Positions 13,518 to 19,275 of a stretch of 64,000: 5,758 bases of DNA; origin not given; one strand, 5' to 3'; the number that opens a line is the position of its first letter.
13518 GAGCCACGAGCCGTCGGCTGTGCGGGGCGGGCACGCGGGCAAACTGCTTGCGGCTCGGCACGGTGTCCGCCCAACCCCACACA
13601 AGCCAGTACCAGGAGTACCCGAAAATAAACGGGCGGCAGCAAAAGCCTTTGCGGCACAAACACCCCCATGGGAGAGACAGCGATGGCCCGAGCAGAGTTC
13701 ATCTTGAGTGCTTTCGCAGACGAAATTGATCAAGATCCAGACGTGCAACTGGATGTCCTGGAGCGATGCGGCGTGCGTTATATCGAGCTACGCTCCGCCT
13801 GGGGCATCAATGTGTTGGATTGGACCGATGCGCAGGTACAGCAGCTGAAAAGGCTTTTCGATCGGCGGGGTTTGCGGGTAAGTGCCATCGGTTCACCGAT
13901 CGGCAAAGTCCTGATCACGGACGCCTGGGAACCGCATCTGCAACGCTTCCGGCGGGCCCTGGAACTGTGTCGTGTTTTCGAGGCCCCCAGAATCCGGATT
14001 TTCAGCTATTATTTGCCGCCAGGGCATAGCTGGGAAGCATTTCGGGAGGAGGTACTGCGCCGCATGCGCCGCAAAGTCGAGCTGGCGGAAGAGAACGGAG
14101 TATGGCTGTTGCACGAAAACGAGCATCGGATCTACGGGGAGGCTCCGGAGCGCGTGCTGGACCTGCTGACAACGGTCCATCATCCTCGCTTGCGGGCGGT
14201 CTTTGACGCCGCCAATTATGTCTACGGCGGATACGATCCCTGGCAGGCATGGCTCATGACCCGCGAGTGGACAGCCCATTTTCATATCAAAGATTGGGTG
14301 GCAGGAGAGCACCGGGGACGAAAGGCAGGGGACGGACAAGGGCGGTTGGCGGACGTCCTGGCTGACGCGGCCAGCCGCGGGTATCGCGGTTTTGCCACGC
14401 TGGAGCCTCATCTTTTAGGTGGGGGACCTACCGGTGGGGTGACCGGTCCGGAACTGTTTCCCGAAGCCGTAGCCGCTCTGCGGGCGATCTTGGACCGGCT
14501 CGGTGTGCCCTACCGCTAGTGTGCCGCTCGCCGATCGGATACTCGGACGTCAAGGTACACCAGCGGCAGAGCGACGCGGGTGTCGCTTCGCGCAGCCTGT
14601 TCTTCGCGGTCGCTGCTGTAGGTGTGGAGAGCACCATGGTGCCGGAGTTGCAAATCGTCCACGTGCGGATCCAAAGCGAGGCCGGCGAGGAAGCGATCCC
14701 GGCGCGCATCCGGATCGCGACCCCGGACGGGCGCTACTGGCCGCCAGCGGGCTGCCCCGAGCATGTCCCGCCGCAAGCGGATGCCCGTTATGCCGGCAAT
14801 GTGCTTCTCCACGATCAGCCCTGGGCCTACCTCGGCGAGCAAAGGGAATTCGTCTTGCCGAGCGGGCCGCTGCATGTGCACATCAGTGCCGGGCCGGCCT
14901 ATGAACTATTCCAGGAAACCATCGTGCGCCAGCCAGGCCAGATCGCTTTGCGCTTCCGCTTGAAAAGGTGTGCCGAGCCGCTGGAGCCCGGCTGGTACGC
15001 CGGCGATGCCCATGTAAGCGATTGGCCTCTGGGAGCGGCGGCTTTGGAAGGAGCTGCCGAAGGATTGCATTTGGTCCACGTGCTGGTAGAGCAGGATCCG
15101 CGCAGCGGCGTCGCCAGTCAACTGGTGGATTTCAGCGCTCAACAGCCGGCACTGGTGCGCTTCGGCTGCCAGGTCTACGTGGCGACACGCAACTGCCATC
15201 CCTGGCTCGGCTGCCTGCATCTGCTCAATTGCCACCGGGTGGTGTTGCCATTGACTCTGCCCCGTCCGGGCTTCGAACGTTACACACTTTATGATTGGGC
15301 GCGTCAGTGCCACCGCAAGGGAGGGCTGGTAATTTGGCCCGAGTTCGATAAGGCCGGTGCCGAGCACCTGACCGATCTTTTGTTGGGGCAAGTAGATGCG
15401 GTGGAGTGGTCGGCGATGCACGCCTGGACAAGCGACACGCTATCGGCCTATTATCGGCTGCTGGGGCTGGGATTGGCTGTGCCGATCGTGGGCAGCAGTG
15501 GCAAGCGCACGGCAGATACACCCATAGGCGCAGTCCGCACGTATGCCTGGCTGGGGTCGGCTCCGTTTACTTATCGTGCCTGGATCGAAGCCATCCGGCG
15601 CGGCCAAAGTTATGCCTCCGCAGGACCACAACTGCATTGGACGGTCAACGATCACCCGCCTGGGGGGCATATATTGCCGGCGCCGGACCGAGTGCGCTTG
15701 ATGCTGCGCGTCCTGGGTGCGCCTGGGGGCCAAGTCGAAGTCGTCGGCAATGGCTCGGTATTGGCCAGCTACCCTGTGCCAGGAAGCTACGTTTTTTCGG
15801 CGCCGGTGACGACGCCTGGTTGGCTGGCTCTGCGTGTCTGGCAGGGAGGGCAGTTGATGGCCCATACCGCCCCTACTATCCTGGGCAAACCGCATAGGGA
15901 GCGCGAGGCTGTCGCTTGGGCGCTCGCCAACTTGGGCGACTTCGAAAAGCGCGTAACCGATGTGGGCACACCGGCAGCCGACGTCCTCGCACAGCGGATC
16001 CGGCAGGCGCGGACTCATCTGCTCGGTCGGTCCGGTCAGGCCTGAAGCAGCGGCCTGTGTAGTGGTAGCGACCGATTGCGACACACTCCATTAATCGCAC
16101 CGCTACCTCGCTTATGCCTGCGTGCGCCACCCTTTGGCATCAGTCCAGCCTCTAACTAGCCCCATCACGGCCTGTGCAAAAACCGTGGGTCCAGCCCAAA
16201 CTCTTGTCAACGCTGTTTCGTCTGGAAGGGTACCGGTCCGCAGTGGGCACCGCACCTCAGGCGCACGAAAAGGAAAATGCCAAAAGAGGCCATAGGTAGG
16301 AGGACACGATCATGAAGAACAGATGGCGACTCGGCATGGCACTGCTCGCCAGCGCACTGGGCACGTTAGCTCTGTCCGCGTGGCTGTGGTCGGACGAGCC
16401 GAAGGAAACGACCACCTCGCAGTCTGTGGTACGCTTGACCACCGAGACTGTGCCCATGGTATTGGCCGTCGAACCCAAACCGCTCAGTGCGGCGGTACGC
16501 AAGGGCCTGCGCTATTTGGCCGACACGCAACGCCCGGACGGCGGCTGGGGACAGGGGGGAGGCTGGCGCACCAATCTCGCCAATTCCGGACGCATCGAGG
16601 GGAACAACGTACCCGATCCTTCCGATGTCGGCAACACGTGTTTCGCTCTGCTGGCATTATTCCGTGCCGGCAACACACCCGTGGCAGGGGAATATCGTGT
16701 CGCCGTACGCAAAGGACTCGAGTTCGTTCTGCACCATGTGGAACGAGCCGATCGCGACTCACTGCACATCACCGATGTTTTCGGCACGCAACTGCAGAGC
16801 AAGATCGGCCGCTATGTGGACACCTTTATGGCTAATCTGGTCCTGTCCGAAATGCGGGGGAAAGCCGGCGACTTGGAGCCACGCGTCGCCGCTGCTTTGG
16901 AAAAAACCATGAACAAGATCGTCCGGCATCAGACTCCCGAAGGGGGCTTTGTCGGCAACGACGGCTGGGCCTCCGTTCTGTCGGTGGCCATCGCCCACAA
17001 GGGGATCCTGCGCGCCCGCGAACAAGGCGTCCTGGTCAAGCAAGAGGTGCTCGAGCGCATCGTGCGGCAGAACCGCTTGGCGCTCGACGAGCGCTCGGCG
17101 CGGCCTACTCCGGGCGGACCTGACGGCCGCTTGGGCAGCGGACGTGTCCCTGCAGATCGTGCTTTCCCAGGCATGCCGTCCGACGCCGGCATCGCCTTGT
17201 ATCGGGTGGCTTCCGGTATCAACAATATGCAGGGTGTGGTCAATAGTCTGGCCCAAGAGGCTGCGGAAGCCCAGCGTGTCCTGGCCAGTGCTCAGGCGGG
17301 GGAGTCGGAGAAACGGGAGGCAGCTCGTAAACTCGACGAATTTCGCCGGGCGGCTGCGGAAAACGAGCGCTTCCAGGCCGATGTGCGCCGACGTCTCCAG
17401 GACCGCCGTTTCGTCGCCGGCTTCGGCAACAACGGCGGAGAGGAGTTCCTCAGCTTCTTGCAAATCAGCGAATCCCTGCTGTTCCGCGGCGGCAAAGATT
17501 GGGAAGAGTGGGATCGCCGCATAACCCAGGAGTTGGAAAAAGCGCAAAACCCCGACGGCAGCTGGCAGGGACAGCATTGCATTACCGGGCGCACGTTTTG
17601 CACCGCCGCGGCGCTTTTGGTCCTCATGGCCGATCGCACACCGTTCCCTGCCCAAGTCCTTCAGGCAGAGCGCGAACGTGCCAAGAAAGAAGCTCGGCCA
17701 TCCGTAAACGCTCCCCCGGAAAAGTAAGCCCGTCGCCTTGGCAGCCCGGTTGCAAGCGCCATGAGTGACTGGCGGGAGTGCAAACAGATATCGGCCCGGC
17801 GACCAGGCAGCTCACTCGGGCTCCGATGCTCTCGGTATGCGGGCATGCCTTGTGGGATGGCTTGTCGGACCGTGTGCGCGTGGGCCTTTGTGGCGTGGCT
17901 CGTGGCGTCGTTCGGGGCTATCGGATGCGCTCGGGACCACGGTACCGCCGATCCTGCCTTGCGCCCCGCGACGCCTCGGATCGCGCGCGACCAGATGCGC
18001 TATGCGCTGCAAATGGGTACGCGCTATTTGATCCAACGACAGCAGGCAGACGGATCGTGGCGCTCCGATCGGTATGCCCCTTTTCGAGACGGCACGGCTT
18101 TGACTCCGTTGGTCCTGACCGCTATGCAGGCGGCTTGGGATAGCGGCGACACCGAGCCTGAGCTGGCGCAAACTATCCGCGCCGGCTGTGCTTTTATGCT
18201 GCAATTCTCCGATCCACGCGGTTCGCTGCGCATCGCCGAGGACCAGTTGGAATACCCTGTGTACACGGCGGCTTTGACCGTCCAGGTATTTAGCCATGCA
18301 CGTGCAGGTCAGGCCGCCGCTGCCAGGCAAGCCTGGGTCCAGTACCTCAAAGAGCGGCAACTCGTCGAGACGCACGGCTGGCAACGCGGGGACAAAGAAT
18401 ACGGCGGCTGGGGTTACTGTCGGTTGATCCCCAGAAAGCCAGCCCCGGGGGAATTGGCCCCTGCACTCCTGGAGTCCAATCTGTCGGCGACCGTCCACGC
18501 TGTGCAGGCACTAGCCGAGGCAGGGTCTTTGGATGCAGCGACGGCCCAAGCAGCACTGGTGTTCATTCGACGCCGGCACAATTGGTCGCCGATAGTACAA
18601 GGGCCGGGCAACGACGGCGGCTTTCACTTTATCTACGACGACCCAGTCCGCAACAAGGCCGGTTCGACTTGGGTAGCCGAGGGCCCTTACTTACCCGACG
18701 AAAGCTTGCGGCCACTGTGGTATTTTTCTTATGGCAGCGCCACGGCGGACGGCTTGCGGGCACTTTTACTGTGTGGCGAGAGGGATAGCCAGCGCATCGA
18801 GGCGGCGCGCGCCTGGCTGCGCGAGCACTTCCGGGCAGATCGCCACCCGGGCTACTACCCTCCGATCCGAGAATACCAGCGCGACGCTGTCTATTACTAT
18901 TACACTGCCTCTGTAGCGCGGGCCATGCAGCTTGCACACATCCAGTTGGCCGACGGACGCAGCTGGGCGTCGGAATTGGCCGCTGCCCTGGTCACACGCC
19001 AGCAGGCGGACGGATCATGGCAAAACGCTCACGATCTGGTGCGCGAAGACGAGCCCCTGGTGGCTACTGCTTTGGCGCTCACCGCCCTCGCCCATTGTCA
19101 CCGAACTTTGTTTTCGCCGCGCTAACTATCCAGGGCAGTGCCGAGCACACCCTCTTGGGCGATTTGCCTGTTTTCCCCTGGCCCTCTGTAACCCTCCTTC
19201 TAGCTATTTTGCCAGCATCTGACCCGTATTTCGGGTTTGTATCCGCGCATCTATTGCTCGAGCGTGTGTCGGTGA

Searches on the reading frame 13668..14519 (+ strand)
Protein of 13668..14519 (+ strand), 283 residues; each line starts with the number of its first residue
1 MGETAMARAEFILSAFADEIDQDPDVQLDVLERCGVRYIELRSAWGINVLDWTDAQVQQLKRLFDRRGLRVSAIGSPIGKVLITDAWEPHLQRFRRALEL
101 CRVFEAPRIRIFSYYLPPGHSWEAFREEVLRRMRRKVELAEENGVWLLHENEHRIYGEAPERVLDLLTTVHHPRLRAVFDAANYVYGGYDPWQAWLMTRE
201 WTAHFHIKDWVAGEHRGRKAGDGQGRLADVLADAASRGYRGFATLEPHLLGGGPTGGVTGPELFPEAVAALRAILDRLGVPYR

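Call 5: search_protein_families(library=pfam, proteins=[window:13668-14519:+], max_evalue=0.01)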
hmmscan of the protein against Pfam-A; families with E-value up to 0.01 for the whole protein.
window:13668-14519:+ (283 aa): 1 family
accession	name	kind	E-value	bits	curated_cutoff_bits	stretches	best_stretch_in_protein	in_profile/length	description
PF01261.30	AP_endonuc_2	-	9.4e-29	101.3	31.1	1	29-271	2-246/249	Xylose isomerase-like TIM barrel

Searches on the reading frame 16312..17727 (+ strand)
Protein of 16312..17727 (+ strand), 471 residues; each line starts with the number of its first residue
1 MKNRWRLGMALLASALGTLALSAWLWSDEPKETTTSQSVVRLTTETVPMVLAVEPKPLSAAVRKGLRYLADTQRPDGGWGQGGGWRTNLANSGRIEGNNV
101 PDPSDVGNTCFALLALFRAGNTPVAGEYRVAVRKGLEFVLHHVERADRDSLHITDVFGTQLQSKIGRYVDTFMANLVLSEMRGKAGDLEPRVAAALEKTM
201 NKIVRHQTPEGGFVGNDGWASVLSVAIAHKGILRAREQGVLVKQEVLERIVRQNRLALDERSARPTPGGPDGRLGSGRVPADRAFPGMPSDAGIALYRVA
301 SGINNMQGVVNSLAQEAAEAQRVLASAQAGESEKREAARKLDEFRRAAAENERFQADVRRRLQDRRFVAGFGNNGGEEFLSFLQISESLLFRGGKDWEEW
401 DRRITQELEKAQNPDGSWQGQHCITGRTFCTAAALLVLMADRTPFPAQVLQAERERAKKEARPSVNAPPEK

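Call 5: search_protein_families(library=pfam, proteins=[window:16312-17727:+], max_evalue=0.01)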
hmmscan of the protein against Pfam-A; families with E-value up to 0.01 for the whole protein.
window:16312-17727:+ (471 aa): 3 families
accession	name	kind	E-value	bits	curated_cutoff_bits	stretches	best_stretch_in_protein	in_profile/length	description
PF13243.12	SQHop_cyclase_C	-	1.2e-07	31.6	26.1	1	50-144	197-279/319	Squalene-hopene cyclase C-terminal domain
PF00432.27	Prenyltrans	-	0.0022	17.9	26.5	0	66-217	56-171/304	Prenyltransferase alpha-alpha toroid domain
PF13249.12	SQHop_cyclase_N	-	0.0025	17.5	26.2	0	43-89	29-74/291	Squalene-hopene cyclase N-terminal domain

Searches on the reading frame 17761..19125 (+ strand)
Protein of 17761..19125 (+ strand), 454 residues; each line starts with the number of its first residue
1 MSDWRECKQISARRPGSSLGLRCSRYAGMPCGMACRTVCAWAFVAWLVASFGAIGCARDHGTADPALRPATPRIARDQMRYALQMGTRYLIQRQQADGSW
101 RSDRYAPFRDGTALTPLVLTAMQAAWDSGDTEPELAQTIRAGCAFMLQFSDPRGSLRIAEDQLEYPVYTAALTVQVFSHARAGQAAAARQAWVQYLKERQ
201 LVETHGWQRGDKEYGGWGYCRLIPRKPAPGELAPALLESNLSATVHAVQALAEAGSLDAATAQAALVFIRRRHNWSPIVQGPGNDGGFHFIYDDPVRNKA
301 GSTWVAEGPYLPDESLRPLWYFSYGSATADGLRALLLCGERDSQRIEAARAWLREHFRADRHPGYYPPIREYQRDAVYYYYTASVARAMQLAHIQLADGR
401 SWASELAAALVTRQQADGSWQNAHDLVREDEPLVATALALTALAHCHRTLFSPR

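Call 5: search_protein_families(library=pfam, proteins=[window:17761-19125:+], max_evalue=0.01)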
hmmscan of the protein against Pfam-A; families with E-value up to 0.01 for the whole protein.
window:17761-19125:+ (454 aa): 2 families
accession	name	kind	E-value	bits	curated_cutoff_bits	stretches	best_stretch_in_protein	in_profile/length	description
PF13243.12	SQHop_cyclase_C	-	0.00029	20.4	26.1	0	78-106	262-290/319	Squalene-hopene cyclase C-terminal domain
PF13249.12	SQHop_cyclase_N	-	0.0081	15.8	26.2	0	397-426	41-70/291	Squalene-hopene cyclase N-terminal domain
